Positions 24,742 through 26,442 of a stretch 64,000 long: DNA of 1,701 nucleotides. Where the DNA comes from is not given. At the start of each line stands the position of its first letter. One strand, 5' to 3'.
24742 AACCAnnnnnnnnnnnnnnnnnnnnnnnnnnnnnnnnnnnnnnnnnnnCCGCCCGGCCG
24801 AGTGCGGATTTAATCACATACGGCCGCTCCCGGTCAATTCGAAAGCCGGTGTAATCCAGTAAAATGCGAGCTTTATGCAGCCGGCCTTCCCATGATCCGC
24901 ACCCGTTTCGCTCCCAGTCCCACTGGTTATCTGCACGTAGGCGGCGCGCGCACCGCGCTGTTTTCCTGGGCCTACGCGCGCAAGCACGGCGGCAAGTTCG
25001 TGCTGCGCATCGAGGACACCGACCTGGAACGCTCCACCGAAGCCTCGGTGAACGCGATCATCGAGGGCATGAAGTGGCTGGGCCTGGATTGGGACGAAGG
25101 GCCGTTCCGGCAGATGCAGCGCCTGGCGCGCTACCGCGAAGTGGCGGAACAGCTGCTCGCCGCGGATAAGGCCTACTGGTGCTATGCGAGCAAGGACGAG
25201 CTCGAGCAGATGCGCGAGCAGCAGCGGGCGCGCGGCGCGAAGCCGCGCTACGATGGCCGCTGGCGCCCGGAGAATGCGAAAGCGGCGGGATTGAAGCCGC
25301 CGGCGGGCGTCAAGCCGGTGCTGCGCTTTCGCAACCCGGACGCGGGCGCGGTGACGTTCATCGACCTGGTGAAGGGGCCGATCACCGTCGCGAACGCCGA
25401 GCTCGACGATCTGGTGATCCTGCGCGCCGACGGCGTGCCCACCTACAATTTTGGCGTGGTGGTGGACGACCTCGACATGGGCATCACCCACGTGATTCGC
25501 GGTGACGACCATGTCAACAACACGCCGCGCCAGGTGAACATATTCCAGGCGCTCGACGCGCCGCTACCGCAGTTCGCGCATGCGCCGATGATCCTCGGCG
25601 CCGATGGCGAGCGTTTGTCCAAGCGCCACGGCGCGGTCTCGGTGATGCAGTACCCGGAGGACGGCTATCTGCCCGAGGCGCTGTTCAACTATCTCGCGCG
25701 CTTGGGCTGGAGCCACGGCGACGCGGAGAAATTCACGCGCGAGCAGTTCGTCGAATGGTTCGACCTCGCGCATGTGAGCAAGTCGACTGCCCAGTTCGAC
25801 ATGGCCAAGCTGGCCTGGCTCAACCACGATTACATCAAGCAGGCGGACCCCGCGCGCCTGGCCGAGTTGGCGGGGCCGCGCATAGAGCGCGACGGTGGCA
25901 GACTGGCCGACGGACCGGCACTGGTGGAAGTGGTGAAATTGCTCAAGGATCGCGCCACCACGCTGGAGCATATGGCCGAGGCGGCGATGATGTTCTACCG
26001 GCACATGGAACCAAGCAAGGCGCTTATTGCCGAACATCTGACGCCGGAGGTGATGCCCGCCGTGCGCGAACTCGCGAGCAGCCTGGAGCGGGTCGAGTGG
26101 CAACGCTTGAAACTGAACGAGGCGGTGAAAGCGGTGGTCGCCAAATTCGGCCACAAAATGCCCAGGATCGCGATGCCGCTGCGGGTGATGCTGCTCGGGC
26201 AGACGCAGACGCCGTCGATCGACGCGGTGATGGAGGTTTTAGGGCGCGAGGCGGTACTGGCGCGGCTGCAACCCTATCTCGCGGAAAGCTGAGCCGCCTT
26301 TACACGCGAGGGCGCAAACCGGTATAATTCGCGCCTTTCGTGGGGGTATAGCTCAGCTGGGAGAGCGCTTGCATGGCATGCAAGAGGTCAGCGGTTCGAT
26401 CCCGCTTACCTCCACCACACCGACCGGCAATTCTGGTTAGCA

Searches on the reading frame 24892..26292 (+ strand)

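Call 67: search_protein_families(library=pfam, proteins=[window:24892-26292:+], max_evalue=0.000001)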
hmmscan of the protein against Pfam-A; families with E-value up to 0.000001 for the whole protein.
window:24892-26292:+ (466 aa): 2 families
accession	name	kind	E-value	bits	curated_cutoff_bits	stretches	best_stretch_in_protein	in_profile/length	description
PF00749.27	tRNA-synt_1c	-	1.3e-102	343.3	23.4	1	2-309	2-314/314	tRNA synthetases class I (E and Q), catalytic domain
PF19269.4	Anticodon_2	-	2.6e-30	106.1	23.6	1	322-460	1-138/141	Anticodon binding domain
